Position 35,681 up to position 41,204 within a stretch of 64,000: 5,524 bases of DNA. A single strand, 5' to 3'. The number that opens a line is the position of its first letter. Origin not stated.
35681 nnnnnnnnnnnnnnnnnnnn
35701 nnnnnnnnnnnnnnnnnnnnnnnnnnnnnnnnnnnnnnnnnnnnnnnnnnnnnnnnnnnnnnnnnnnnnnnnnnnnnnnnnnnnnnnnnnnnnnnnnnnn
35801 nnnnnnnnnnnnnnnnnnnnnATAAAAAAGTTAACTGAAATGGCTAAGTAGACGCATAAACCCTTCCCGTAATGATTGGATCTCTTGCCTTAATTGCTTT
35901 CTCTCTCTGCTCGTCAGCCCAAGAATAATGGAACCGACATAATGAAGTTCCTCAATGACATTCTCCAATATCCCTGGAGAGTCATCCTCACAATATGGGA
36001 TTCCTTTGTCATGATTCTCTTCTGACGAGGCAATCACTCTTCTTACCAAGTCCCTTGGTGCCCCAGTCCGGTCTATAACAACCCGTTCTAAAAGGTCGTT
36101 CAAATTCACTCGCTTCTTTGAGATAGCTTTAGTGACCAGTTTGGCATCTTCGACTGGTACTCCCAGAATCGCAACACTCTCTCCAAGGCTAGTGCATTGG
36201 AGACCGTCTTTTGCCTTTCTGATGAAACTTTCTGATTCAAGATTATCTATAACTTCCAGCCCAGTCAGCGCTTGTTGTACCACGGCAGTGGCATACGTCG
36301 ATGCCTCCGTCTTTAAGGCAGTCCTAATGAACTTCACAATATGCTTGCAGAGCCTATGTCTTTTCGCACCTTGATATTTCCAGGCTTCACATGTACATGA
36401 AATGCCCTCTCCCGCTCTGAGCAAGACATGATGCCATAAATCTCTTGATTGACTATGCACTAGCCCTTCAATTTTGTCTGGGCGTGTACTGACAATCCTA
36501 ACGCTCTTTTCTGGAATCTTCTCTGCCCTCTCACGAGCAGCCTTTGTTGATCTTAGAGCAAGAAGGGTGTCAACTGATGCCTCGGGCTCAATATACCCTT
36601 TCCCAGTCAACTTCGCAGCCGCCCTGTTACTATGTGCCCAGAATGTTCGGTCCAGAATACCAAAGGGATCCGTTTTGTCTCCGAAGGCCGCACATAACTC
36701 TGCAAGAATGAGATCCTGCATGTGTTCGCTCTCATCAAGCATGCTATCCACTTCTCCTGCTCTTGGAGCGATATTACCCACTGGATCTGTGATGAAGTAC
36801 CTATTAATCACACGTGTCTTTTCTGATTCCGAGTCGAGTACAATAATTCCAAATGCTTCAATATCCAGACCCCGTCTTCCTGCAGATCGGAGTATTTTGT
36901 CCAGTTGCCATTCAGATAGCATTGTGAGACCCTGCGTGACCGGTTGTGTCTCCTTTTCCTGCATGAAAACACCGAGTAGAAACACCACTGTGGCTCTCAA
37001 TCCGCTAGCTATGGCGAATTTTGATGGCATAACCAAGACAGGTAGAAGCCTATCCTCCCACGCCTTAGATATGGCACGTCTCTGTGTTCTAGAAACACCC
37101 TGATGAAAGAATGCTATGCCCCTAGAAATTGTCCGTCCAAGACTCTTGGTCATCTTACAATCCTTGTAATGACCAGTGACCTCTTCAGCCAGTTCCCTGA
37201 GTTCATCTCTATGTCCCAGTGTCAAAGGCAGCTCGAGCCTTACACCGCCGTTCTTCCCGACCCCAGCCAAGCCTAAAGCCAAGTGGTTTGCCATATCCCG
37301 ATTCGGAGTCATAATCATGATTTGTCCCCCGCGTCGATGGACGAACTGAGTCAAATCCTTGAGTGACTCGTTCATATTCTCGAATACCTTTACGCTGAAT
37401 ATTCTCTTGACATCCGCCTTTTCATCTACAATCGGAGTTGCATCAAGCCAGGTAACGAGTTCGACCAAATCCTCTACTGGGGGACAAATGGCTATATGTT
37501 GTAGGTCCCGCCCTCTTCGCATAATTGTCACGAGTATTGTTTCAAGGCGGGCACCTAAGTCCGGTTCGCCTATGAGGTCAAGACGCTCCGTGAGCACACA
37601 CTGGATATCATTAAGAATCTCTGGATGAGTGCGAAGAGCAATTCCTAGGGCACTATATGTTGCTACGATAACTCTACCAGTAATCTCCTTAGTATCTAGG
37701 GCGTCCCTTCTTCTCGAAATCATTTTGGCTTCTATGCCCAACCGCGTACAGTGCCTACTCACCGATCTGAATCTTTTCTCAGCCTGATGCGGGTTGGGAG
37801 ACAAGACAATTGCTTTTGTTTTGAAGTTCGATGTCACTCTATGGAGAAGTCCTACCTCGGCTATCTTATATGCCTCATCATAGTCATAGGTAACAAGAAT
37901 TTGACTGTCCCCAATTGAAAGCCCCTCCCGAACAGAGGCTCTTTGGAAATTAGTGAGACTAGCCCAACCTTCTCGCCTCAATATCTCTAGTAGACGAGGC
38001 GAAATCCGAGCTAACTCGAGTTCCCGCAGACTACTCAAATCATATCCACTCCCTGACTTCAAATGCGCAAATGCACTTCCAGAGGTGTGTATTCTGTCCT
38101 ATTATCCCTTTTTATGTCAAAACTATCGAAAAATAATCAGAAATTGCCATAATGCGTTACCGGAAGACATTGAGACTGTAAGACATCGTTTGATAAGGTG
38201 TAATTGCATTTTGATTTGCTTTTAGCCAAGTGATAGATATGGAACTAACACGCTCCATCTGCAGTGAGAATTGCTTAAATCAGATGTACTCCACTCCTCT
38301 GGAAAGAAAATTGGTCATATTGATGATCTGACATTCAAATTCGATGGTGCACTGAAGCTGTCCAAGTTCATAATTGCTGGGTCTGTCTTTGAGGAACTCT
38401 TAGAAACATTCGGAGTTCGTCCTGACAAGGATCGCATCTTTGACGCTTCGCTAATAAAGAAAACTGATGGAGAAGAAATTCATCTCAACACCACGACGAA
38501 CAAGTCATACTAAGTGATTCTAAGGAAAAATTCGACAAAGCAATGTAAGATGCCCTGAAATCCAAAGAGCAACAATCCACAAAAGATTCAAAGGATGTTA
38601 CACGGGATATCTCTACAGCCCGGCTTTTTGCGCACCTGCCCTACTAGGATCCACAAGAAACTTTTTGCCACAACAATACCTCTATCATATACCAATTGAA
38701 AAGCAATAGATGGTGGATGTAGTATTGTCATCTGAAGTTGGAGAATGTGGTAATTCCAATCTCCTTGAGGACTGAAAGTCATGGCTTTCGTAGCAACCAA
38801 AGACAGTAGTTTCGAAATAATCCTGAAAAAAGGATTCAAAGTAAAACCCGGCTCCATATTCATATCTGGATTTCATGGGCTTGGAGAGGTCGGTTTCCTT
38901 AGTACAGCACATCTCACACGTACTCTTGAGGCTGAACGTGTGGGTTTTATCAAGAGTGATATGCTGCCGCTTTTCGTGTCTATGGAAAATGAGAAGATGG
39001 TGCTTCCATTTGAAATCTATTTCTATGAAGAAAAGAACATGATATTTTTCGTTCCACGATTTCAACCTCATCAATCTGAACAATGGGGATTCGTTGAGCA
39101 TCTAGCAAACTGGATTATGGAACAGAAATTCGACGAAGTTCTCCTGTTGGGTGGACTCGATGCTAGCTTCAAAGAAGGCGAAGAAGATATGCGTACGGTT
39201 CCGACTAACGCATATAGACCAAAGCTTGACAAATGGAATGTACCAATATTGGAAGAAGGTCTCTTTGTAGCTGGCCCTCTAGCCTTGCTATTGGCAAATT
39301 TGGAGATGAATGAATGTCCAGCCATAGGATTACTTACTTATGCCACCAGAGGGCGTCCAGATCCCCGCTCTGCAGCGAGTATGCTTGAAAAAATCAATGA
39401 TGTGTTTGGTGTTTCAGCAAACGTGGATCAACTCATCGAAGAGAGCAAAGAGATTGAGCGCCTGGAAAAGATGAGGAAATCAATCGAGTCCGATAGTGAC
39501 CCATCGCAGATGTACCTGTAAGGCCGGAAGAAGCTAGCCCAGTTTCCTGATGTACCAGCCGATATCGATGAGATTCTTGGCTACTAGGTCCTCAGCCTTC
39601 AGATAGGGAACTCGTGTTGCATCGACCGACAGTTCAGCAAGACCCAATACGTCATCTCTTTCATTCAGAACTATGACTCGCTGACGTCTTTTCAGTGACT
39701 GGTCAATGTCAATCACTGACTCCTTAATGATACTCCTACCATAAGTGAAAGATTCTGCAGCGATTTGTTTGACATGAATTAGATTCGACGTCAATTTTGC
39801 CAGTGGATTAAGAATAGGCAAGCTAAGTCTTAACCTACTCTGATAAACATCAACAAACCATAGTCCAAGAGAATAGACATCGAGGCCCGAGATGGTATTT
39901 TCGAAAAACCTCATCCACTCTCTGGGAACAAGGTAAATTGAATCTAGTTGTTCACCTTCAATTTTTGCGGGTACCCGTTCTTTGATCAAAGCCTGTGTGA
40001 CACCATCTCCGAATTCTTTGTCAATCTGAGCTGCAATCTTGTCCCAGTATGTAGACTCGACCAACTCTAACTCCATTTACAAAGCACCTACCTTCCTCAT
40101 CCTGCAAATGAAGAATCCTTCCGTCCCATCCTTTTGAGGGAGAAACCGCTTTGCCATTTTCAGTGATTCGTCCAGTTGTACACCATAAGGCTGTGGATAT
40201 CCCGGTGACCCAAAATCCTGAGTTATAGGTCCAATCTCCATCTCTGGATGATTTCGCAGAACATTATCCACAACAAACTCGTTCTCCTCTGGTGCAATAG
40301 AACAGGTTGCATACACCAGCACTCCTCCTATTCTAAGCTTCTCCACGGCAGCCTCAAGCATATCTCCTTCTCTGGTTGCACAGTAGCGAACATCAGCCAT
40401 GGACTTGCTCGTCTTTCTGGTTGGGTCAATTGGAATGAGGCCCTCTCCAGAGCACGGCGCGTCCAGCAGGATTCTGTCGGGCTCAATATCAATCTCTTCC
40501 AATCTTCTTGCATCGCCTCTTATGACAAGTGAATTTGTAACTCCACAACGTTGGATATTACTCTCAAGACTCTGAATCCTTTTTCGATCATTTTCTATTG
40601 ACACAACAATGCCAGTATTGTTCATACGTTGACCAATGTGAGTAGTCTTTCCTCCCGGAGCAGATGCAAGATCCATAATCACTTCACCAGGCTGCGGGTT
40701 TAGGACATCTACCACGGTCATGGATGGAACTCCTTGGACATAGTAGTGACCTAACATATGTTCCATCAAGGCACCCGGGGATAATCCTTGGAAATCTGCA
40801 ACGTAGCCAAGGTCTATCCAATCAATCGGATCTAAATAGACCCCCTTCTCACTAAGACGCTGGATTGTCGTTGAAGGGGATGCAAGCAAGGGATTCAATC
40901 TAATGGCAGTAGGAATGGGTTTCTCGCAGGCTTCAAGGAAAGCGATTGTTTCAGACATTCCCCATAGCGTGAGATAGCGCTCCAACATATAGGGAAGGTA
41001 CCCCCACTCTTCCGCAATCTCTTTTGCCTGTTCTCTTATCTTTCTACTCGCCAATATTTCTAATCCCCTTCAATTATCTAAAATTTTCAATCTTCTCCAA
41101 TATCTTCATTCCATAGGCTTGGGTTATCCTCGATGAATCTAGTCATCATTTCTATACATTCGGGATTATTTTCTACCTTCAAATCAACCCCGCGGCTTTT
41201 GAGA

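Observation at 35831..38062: Hel308/Ski2-like paralogue with degenerate ATPase motifs fused to a SWIM zinc finger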

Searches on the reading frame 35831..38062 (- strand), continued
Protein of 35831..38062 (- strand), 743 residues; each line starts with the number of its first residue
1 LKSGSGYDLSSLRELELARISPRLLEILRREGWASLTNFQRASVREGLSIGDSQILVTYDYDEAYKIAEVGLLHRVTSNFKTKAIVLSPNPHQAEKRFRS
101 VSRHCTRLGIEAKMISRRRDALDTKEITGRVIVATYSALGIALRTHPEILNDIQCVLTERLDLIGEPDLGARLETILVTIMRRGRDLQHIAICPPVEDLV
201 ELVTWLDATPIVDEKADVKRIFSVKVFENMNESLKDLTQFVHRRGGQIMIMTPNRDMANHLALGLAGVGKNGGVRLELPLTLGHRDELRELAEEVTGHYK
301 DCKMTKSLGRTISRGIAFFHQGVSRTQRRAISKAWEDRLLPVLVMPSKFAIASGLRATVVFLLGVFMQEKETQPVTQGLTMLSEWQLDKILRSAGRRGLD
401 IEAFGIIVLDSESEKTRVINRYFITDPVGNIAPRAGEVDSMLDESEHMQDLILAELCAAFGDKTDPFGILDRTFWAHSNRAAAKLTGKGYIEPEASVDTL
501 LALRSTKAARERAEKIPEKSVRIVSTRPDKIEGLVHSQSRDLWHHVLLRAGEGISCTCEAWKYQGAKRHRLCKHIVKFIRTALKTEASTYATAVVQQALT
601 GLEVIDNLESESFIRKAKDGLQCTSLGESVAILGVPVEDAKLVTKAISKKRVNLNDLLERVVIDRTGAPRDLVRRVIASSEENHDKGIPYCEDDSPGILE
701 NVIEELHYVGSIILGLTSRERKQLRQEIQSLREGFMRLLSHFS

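Call 85: find_encoding_contigs(protein=P0498, flank=4000, max_places=3)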
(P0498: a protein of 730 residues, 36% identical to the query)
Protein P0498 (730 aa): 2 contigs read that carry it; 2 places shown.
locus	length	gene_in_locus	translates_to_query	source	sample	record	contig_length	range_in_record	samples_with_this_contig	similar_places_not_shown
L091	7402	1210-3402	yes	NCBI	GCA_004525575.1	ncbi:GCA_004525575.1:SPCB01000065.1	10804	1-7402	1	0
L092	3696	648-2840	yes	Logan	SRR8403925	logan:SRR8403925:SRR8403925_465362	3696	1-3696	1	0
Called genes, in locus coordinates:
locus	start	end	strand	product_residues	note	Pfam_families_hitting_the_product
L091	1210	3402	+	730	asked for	PF00270:DEAD, PF04851:ResIII (weak), PF22527:DEXQc_Suv3, PF00271:Helicase_C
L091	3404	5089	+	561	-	-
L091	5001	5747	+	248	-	PF13481:AAA_25 (faint), PF00004:AAA (weak)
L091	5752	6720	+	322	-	-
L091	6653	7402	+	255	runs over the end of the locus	PF08423:Rad51 (weak)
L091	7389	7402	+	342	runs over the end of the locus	PF00867:XPG_I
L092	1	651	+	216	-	?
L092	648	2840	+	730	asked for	PF00270:DEAD, PF04851:ResIII (weak), PF22527:DEXQc_Suv3, PF00271:Helicase_C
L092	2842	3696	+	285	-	?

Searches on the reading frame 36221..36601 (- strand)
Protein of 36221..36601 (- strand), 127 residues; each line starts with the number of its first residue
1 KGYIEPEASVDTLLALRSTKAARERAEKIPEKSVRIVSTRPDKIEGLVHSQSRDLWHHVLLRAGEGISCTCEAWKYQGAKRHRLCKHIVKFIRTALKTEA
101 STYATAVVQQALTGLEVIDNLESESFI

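Call 61: predict_structure(alignment_id=A3)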
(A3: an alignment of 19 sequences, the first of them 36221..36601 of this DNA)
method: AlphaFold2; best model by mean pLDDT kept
length: 127 residues; sequences in the alignment: 19
mean_pLDDT: 82.0   pTM: 0.81
mean pLDDT of the five models: 82.0, 80.3, 80.1, 80.0, 78.9
residues with pLDDT >= 90: 44; 70-90: 59; 50-70: 21; < 50: 3
segments of 3 or more residues with pLDDT < 50: none
pLDDT, mean of each block of 10 residues (from residue 1): 64 87 92 92 92 85 87 58 87 83 82 80 72
secondary structure, 60 per line:
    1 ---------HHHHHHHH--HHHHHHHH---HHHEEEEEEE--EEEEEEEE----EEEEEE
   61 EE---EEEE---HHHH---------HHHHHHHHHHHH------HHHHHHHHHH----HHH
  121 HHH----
elements in order: H10-17 H20-27 E34-40 E43-50 E55-62 E66-69 H73-76 H86-97 H104-113 H118-123

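Call 63: fold_search(model_id=the predicted structure, library=pdb)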
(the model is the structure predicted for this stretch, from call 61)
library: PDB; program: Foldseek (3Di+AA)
matches with E <= 10: 186; with E <= 0.001: 0
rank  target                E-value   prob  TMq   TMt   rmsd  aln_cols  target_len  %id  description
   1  4eak_A                5.6e-01  0.33  0.22  0.29   6.2        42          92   14  Co-crystal structure of an AMPK core with ATP (released 2012-06-06)
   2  2y8l_A                7.1e-01  0.11  0.26  0.30  11.1       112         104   10  Structure of the regulatory fragment of mammalian aMPK in complex with two ADP (released 2011-03-16)
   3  5acu                  8.6e-01  0.21  0.29  0.18   6.5        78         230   13  VIM-2-NAT, Discovery of novel inhibitor scaffolds against the metallo- beta-lactamase VIM-2 by SPR based fragment screen (released 2015-11-04)
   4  6v1p_B                8.6e-01  0.12  0.20  0.12   6.1        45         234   16  Structure of VIM-2 bound to QPX7728 at 1.20 A (released 2020-03-25)
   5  2v8q_A                9.1e-01  0.10  0.26  0.31  10.6       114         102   10  Crystal structure of the regulatory fragment of mammalian AMPK in complexes with AMP (released 2007-09-25)
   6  5a87_A                9.1e-01  0.07  0.23  0.15  13.6       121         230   14  Crystal structure of the metallo-beta-lactamase VIM-5 (released 2015-12-23)
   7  5nai                  9.1e-01  0.06  0.21  0.15  13.4       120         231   12  mono-Zinc VIM-5 metallo-beta-lactamase in complex with (1-chloro-4-hydroxyisoquinoline-3-carbonyl)-D-tryptophan (Compoun (released 2017-05-17)
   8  4d1u                  1.0e+00  0.16  0.28  0.18   6.6        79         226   16  A D120A mutant of VIM-7 from Pseudomonas aeruginosa (released 2014-06-25)
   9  5ni0_E                1.0e+00  0.16  0.28  0.18   6.3        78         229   15  VIM-2_10c. Metallo-beta-Lactamase Inhibitors by Bioisosteric Replacement: Preparation, Activity and Binding (released 2017-04-26)
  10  5acv_A                1.0e+00  0.12  0.20  0.12   5.7        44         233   16  VIM-2-OX, Discovery of novel inhibitor scaffolds against the metallo- beta-lactamase VIM-2 by SPR based fragment scree (released 2015-11-04)
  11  2znb_B                1.1e+00  0.09  0.26  0.16  10.7       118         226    6  METALLO-BETA-LACTAMASE (CADMIUM-BOUND FORM) (released 1998-01-28)
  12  7uyb                  1.1e+00  0.06  0.21  0.14  13.4       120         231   13  Inhibitor bound VIM1 (released 2023-05-24)
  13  5n5i                  1.1e+00  0.06  0.21  0.14  13.3       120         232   11  Crystal Structure of VIM-1 metallo-beta-lactamase in complex with hydrolysed meropenem (released 2018-03-07)
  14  4eag_A                1.2e+00  0.21  0.22  0.28   6.2        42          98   14  Co-crystal structure of an chimeric AMPK core with ATP (released 2012-06-06)
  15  4eai_A                1.2e+00  0.15  0.22  0.27   6.1        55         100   11  Co-crystal structure of an AMPK core with AMP (released 2012-06-06)
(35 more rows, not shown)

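Call 67: search_solved_structures(query=A3, max_evalue=10, show_alignments=2)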
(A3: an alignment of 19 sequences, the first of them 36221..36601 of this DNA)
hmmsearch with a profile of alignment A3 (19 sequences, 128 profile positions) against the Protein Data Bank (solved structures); distinct sequences matched with E-value up to 10: 15.
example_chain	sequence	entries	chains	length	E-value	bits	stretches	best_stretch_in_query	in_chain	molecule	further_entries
4nrd_A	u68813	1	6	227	0.61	13.1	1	40-85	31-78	Uncharacterized protein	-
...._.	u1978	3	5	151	0.84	12.6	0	35-75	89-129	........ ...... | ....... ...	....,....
1efn_B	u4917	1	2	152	0.86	12.6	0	35-75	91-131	HIV-1 NEF PROTEIN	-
4nee_E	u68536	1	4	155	0.94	12.4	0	35-74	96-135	Protein Nef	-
9vlg_A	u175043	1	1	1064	1.3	12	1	8-83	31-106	Isoform 2 of Voltage-dependent calcium channel subunit alpha-2/delta-1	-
8hlp_F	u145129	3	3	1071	1.3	12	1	8-83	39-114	Voltage-dependent calcium channel subunit alpha-2/delta-1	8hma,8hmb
7xlq_D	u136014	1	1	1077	1.3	12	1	8-83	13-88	Voltage-dependent calcium channel subunit alpha-2/delta-1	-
8if3_A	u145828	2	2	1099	1.3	12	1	8-83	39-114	Voltage-dependent calcium channel subunit alpha-2/delta-1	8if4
7mix_D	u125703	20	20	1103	1.4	11.9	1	8-83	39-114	Voltage-dependent calcium channel subunit alpha-2/delta-1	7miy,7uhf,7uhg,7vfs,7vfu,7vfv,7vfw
8x90_B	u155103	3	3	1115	1.4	11.9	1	8-83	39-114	Voltage-dependent calcium channel subunit alpha-2/delta-1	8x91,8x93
6uri_N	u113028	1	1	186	1.4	11.9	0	35-75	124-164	Protein Nef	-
3tb8_A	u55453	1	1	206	1.8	11.6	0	35-75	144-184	Protein Nef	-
4emz_C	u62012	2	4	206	1.8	11.5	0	35-75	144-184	Protein Nef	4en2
6jp8_F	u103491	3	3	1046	1.9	11.5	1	8-83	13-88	Voltage-dependent calcium channel subunit alpha-2/delta-1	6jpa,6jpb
8eog_D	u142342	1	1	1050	1.9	11.5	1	8-83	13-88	Voltage-dependent calcium channel subunit alpha-2/delta-1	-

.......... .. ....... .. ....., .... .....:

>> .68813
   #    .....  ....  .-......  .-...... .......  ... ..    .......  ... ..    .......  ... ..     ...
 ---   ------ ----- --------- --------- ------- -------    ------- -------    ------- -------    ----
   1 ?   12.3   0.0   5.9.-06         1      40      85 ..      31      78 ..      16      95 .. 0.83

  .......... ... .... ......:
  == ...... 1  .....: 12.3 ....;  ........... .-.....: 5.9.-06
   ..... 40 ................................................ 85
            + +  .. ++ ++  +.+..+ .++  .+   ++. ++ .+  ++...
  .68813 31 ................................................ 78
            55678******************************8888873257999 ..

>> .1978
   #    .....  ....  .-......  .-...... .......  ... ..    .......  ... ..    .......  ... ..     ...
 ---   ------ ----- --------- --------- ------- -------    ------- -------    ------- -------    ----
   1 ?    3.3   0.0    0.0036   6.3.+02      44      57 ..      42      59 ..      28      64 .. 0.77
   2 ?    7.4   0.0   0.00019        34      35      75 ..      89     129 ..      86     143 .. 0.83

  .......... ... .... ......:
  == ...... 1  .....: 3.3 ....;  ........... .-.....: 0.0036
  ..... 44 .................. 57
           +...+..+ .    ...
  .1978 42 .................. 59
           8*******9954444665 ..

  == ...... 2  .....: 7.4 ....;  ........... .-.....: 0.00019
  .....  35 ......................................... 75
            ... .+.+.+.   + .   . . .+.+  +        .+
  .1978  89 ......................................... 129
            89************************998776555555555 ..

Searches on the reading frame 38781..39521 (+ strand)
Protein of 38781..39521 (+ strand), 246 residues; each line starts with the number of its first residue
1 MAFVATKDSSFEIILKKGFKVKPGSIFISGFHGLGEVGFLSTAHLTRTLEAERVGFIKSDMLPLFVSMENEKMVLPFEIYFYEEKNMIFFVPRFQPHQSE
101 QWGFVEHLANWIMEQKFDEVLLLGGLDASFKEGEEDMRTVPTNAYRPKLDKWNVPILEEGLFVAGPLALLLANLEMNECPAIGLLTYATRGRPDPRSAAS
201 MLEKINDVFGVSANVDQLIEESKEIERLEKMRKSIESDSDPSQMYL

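Call 11: search_protein_families(library=pfam, proteins=[window:38781-39521:+], max_evalue=0.001)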
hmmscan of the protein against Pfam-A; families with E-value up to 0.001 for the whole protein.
window:38781-39521:+ (246 aa): 1 family
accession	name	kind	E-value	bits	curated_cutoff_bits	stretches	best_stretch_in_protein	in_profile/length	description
PF09754.15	PAC2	-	7.6e-35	121.1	25.8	1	27-227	1-209/215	PAC2 family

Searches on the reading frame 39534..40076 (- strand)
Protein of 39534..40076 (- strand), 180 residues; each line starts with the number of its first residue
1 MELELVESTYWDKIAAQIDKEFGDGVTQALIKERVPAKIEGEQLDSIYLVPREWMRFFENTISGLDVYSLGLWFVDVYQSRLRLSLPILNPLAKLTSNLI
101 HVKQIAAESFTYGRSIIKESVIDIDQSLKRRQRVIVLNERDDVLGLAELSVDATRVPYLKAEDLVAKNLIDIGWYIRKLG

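Call 11: search_protein_families(library=pfam, proteins=[window:39534-40076:-], max_evalue=0.001)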
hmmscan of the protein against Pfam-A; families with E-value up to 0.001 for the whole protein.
window:39534-40076:- (180 aa): 2 families
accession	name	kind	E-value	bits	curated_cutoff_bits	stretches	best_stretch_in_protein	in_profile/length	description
PF03657.19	UPF0113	-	4.3e-18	65.8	23.8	1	100-178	2-73/73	UPF0113 PUA domain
PF01472.26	PUA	-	0.00027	21.2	24.8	1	100-156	3-59/74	PUA domain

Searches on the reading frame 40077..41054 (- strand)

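Call 11: search_protein_families(library=pfam, proteins=[window:40077-41054:-], max_evalue=0.001)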
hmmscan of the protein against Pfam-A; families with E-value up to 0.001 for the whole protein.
window:40077-41054:- (325 aa): 5 families
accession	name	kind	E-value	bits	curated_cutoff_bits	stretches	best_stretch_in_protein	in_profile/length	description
PF01189.24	Methyltr_RsmB-F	-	3.5e-55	187.2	27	1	117-319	3-198/199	16S rRNA methyltransferase RsmB/F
PF17125.10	Methyltr_RsmF_N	-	1.6e-10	41.7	34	1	24-107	6-84/86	N-terminal domain of 16S rRNA methyltransferase RsmF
PF13847.12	Methyltransf_31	-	1.3e-05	25.4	27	1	122-252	3-113/145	Methyltransferase domain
PF22458.1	RsmF-B_ferredox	-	3e-05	24.5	27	1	22-80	4-61/74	Methyltr_RsmF/B-like, ferredoxin-like domain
PF02475.24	TRM5-TYW2_MTfase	-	4e-05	24.1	28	1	122-240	36-152/164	TRM5/TYW2 methyltransferase domain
